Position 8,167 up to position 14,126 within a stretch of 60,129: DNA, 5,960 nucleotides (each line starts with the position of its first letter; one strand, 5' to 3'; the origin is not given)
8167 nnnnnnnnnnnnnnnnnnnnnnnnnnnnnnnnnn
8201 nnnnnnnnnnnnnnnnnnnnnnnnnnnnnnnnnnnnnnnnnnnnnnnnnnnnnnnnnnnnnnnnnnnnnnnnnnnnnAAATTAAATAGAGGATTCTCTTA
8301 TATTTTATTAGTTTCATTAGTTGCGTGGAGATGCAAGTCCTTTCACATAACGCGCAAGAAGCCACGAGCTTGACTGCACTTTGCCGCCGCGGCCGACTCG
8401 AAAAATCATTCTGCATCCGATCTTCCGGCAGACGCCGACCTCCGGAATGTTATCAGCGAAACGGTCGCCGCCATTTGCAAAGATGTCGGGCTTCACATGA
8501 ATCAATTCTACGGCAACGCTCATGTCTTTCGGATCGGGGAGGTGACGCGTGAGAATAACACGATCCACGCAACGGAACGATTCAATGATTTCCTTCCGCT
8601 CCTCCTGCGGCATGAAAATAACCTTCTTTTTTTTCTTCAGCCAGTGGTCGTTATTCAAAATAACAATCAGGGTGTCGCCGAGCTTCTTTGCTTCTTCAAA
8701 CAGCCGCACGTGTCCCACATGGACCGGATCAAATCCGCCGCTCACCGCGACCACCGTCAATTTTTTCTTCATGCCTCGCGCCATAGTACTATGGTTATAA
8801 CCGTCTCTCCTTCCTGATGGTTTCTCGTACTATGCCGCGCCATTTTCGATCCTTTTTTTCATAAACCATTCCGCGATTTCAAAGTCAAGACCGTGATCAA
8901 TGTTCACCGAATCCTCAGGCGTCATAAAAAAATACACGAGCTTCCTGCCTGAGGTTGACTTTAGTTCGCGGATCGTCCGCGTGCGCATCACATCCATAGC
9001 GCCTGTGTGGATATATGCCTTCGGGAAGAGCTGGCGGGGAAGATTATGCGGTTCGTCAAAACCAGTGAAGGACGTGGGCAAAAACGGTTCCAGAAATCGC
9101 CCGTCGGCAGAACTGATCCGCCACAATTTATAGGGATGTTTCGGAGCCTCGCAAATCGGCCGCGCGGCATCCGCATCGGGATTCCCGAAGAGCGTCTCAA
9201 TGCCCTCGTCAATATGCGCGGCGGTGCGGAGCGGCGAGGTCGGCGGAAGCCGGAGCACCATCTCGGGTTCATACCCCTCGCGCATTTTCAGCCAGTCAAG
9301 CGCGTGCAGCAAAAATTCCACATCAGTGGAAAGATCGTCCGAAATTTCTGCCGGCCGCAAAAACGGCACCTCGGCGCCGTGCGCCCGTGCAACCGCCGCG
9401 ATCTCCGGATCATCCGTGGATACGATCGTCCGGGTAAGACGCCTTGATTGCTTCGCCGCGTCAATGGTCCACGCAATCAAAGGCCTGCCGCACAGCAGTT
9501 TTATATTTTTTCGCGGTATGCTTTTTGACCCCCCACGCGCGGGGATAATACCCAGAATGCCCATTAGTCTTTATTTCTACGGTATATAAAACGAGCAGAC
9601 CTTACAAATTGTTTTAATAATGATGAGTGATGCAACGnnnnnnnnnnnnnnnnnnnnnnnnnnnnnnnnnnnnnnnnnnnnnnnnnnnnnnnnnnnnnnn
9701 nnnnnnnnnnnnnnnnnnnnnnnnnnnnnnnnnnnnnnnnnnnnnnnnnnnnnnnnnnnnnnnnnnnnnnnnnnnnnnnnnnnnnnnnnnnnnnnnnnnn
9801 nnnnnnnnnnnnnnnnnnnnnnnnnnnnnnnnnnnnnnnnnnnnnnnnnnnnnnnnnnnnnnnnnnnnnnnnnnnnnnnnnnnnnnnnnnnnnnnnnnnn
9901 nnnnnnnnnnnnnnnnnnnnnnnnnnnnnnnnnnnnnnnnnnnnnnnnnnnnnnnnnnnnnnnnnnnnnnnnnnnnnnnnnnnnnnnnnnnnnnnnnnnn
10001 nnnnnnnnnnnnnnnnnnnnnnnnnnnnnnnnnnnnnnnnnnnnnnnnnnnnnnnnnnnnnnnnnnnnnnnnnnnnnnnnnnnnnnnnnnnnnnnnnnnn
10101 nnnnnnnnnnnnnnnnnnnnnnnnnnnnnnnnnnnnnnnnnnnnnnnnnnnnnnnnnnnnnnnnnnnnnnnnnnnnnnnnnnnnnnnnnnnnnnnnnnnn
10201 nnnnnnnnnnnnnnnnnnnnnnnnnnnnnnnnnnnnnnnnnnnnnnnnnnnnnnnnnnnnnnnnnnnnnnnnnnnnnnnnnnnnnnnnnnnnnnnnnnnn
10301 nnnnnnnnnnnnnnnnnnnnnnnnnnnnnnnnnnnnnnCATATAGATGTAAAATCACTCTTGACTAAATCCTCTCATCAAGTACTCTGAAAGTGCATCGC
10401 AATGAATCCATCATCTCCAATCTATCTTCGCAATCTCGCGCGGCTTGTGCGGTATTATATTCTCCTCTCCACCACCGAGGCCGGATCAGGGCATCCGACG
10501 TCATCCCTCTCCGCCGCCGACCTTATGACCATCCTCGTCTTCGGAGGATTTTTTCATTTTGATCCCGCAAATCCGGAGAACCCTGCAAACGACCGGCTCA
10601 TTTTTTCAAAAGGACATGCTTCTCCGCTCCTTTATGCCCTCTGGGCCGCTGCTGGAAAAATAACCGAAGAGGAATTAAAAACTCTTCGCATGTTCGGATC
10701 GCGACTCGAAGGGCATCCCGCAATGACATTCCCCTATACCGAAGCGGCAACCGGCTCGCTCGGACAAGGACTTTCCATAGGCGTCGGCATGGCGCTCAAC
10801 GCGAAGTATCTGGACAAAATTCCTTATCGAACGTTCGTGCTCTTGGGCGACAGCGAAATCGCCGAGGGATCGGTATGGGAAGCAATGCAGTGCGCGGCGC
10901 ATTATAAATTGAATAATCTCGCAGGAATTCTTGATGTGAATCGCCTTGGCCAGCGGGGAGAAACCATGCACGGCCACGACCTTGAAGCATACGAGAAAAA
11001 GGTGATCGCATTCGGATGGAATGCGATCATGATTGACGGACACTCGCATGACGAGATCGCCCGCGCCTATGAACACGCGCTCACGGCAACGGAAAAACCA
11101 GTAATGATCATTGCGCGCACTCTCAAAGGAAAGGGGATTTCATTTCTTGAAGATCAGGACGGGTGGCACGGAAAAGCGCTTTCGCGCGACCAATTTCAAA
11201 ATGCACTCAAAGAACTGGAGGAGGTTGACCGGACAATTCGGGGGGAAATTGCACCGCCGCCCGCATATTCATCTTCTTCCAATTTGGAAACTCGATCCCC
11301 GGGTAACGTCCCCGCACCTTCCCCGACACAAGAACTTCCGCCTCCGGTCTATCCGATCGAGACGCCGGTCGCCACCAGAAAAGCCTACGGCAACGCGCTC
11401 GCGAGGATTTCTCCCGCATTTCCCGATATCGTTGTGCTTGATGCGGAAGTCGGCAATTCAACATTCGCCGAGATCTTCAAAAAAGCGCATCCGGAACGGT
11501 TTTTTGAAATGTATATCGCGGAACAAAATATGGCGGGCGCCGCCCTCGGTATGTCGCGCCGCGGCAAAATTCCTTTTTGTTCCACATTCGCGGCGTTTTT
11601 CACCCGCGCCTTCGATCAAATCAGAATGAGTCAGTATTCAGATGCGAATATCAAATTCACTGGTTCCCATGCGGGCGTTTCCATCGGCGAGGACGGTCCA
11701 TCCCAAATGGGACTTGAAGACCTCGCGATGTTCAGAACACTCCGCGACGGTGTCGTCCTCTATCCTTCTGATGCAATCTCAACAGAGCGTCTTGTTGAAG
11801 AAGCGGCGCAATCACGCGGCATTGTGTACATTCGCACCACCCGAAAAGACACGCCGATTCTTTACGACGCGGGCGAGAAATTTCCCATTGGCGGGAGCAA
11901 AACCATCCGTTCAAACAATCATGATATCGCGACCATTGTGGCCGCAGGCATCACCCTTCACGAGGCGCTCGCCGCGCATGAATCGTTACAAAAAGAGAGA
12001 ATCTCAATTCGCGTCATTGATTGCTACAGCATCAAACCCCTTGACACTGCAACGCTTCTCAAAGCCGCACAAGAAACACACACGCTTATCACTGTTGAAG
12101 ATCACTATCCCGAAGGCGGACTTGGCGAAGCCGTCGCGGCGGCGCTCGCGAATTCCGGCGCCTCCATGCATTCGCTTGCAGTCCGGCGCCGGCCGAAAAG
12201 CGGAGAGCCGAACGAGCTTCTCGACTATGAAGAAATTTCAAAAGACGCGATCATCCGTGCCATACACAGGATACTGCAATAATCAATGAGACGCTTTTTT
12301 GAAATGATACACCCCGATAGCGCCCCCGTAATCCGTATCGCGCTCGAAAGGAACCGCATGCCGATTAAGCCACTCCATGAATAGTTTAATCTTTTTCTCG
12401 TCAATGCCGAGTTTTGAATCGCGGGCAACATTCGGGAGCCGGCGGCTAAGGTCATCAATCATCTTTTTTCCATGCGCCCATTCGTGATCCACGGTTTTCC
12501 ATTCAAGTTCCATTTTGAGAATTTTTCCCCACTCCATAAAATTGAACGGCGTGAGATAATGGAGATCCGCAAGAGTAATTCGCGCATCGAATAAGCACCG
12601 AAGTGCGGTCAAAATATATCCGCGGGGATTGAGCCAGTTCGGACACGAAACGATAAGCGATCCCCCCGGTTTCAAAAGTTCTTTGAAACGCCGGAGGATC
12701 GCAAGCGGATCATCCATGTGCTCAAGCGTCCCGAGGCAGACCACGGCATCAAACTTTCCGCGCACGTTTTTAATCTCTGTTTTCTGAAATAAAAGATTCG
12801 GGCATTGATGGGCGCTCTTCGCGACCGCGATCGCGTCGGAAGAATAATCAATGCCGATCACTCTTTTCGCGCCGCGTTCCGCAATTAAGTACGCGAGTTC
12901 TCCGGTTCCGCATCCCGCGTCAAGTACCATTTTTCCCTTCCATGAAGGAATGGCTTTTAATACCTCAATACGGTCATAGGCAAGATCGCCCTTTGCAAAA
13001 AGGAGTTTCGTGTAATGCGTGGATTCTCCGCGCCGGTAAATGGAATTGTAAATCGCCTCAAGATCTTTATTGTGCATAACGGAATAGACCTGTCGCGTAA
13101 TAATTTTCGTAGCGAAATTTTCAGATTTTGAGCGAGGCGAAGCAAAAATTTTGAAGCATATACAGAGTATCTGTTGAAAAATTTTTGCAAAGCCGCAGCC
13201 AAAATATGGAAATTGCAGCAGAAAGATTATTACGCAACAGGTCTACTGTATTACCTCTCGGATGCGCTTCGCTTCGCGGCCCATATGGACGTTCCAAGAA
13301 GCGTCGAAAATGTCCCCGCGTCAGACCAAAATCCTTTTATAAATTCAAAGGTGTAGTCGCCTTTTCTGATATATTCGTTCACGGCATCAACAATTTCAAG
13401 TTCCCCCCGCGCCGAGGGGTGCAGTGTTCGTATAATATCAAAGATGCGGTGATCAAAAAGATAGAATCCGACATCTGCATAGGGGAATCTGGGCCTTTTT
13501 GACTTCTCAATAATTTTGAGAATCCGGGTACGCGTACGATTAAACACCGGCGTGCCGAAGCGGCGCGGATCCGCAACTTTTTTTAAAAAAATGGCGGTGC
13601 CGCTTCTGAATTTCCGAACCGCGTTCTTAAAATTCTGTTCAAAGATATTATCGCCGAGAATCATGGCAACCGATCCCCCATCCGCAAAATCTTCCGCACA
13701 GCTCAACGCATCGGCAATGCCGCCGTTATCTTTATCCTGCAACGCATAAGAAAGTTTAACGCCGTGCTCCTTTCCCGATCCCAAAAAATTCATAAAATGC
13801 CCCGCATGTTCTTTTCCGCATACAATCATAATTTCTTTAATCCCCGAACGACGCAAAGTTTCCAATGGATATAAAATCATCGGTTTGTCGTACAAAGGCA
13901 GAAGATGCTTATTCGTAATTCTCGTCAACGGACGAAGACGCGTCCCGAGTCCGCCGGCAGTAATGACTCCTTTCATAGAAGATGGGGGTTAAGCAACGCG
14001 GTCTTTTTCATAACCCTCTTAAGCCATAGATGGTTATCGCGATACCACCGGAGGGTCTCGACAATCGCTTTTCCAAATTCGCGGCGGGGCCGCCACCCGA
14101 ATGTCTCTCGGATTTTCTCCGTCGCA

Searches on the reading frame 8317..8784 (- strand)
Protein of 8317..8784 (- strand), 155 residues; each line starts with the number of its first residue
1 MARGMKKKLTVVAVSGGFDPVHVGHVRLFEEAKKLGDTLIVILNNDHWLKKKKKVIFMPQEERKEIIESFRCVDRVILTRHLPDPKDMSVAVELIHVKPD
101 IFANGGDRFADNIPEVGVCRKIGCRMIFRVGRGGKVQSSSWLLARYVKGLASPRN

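Call 7: search_protein_families(library=pfam, proteins=[window:8317-8784:-], max_evalue=0.001)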
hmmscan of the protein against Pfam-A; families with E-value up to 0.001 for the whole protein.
window:8317-8784:- (155 aa): 2 families
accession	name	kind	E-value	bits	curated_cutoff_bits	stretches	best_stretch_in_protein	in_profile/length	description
PF01467.32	CTP_transf_like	-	6.5e-14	52.7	21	1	15-110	3-92/133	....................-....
PF06574.18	FAD_syn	-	0.00016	22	27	1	11-80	8-84/158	FAD synthetase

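Call 23: search_protein_families(library=ncbifam, proteins=[window:8317-8784:-], max_evalue=0.001)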
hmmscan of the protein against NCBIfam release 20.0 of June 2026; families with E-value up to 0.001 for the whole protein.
window:8317-8784:- (155 aa): 16 families
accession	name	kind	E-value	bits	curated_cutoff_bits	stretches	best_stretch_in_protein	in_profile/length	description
TIGR02199.1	rfaE_dom_II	equivalog_domain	2.4e-20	72.8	181.5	1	6-127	8-125/144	D-glycero-beta-D-manno-heptose 1-phosphate adenylyltransferase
TIGR01518.1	g3p_cytidyltrns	equivalog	5.3e-16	58.9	165.4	1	13-107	2-91/125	glycerol-3-phosphate cytidylyltransferase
TIGR00125.1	cyt_tran_rel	domain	5.4e-16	58.5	27.7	1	11-75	1-64/65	adenylyltransferase/cytidyltransferase family protein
NF008454.0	PRK11316.1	equivalog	4e-13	48.8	521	1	6-114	337-441/475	bifunctional D-glycero-beta-D-manno-heptose-7-phosphate kinase/D-glycero-beta-D-manno-heptose 1-phosphate adenylyltransferase HldE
NF001985.0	PRK00777.1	subfamily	1.5e-10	41.3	104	1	7-70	2-65/157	pantetheine-phosphate adenylyltransferase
NF005518.0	PRK07143.1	equivalog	1.5e-07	31.1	232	1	11-70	17-79/281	hypothetical protein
NF045965.1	RibF_rel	equivalog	4.1e-07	29.7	200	1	13-69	16-80/279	FAD synthase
TIGR01510.1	coaD_prev_kdtB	equivalog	4.2e-07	30.1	103.3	1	14-69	4-54/155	pantetheine-phosphate adenylyltransferase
NF002250.0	PRK01170.1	subfamily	4.5e-07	29.6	489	1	12-70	3-60/322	bifunctional pantetheine-phosphate adenylyltransferase/NTP phosphatase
NF004162.0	PRK05627.1-5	equivalog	7.1e-07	28.9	241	1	6-81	11-88/304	bifunctional riboflavin kinase/FAD synthetase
TIGR00482.1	TIGR00482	equivalog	8.7e-05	22.6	112.45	1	16-56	4-46/194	nicotinate (nicotinamide) nucleotide adenylyltransferase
NF005519.0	PRK07152.1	equivalog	9.4e-05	21.5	315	1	14-68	6-60/361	nicotinate-nucleotide adenylyltransferase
TIGR01526.1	nadR_NMN_Atrans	equivalog_domain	0.00024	20.5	341.15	1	14-76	6-66/325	nicotinamide-nucleotide adenylyltransferase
NF041124.1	CoaD_Thcocales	equivalog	0.00031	20.7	290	1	7-64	2-60/156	phosphopantetheine adenylyltransferase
NF005988.0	PRK08099.1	equivalog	0.00036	19.8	201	1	8-48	63-103/411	multifunctional transcriptional regulator/nicotinamide-nucleotide adenylyltransferase/ribosylnicotinamide kinase NadR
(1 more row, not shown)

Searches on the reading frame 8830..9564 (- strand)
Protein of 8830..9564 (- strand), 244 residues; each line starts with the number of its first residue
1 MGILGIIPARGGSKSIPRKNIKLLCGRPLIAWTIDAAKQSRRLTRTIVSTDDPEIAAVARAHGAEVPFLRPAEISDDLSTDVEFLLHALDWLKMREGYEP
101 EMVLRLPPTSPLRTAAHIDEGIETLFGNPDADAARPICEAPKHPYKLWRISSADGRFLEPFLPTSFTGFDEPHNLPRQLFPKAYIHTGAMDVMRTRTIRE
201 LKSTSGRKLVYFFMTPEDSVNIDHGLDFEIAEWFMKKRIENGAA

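Call 7: search_protein_families(library=pfam, proteins=[window:8830-9564:-], max_evalue=0.001)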
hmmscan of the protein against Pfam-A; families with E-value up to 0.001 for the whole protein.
window:8830-9564:- (244 aa): 1 family
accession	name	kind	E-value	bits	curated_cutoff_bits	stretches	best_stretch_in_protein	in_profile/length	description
PF02348.25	CTP_transf_3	-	1.7e-21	77.5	22.6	1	5-154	2-148/217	Cytidylyltransferase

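Call 23: search_protein_families(library=ncbifam, proteins=[window:8830-9564:-], max_evalue=0.001)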
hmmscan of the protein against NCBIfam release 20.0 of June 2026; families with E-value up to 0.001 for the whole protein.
window:8830-9564:- (244 aa): 6 families
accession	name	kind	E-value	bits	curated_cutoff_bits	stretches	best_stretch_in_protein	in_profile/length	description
TIGR03584.1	PseF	equivalog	3.9e-39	134.6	205.7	1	5-235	2-220/222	pseudaminic acid cytidylyltransferase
NF003952.0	PRK05450.1-5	subfamily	4.2e-13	49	193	1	2-67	2-67/250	3-deoxy-manno-octulosonate cytidylyltransferase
NF003950.0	PRK05450.1-3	subfamily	2.7e-11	43.3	234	1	2-139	2-131/248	3-deoxy-manno-octulosonate cytidylyltransferase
NF009905.0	PRK13368.1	subfamily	1.1e-10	41.3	255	1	1-66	1-66/243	3-deoxy-manno-octulosonate cytidylyltransferase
NF003948.0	PRK05450.1-1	equivalog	3.7e-09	36.2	281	1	4-71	7-73/248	3-deoxy-manno-octulosonate cytidylyltransferase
TIGR00466.1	kdsB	equivalog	7.2e-07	28.9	155.2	1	3-68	3-67/241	3-deoxy-manno-octulosonate cytidylyltransferase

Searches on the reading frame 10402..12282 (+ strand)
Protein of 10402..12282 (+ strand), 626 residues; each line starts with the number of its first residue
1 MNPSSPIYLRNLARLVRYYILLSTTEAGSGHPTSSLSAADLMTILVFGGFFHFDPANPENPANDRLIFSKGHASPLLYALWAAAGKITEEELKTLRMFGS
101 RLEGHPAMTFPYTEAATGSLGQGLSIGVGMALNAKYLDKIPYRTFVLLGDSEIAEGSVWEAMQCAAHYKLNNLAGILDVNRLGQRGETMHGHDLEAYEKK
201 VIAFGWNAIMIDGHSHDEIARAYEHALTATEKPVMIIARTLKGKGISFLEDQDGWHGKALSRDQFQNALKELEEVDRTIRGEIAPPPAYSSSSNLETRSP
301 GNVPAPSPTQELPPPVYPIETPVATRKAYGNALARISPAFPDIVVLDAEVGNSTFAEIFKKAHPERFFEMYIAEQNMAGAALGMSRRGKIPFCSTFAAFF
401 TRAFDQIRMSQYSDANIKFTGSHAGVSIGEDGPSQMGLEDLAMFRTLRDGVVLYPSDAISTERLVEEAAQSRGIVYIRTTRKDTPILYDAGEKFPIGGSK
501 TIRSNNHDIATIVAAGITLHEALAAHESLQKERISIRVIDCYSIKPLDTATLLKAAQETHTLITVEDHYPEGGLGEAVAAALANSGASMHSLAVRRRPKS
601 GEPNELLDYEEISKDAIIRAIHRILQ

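Call 14: search_protein_families(library=pfam, proteins=[window:10402-12282:+], max_evalue=0.0001)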
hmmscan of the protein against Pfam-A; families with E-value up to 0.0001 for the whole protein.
window:10402-12282:+ (626 aa): 4 families
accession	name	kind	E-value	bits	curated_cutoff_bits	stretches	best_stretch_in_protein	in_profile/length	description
PF02779.29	Transket_pyr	-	1.8e-46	158.4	27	1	322-484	2-172/174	Transketolase, pyrimidine binding domain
PF00456.26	Transketolase_N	-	2e-43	149.1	22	1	16-269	9-272/334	Transketolase, thiamine diphosphate binding domain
PF02780.25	Transketolase_C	-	1.8e-26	92.9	25.9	1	508-617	10-124/124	Transketolase, C-terminal domain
PF13292.11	DXP_synthase_N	-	4.3e-06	26.6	21.2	1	9-177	18-168/274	1-deoxy-D-xylulose-5-phosphate synthase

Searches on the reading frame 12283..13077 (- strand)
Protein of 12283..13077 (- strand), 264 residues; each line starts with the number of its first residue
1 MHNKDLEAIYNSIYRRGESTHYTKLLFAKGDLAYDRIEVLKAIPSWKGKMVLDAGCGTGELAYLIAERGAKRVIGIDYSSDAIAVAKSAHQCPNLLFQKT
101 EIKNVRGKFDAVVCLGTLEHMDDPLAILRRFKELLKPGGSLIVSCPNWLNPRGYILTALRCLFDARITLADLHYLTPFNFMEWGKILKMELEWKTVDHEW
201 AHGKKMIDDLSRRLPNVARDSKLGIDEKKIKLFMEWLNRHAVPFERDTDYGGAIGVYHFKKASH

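Call 14: search_protein_families(library=pfam, proteins=[window:12283-13077:-], max_evalue=0.0001)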
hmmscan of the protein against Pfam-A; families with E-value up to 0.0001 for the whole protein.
window:12283-13077:- (264 aa): 13 families
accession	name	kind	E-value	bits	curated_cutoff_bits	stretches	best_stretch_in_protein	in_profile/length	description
PF13847.12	Methyltransf_31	-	8.9e-21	74.5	27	1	47-147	3-113/145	Methyltransferase domain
PF13489.12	Methyltransf_23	-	4.3e-20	72.5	27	1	47-147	22-120/164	Methyltransferase domain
PF13649.12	Methyltransf_25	-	3.7e-19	69.7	27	1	51-139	1-97/97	Methyltransferase domain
PF08241.18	Methyltransf_11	-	6.9e-19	68.7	21.2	1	52-143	1-95/95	Methyltransferase domain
PF08242.18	Methyltransf_12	-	8e-18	65.4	30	1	52-141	1-98/98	Methyltransferase domain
PF08003.17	Methyltransf_9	-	4.2e-11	42.8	23.8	1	31-143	101-217/315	Protein of unknown function (DUF1698)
PF07021.18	MetW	-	2.8e-08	34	21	1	39-193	7-164/193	Methionine biosynthesis protein MetW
PF02353.26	CMAS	-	3.7e-08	33.4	27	1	47-148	62-169/273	Mycolic acid cyclopropane synthetase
PF06325.19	PrmA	-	8.6e-08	32.4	22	1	47-144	161-259/296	Ribosomal protein L11 methyltransferase (PrmA)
PF05175.20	MTS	-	1.7e-06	28.2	23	1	40-143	24-138/170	Methyltransferase small domain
PF05219.18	DREV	-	1.3e-05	24.9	26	1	37-144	84-187/265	DREV methyltransferase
PF01728.25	FtsJ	-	6e-05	23.5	24.1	0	42-84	15-62/181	FtsJ-like methyltransferase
PF01739.24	CheR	-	6e-05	23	27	0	102-143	127-173/195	CheR methyltransferase, SAM binding domain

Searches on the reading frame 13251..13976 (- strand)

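Call 14: search_protein_families(library=pfam, proteins=[window:13251-13976:-], max_evalue=0.0001)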
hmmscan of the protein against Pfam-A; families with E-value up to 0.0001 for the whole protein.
window:13251-13976:- (241 aa): 2 families
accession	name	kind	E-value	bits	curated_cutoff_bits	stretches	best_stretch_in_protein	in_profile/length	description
PF00483.29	NTP_transferase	-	4.2e-49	167.8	21.2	1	2-227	1-236/245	Nucleotidyl transferase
PF12804.13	NTP_transf_3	-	1.2e-09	39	27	1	3-131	1-120/160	MobA-like NTP transferase domain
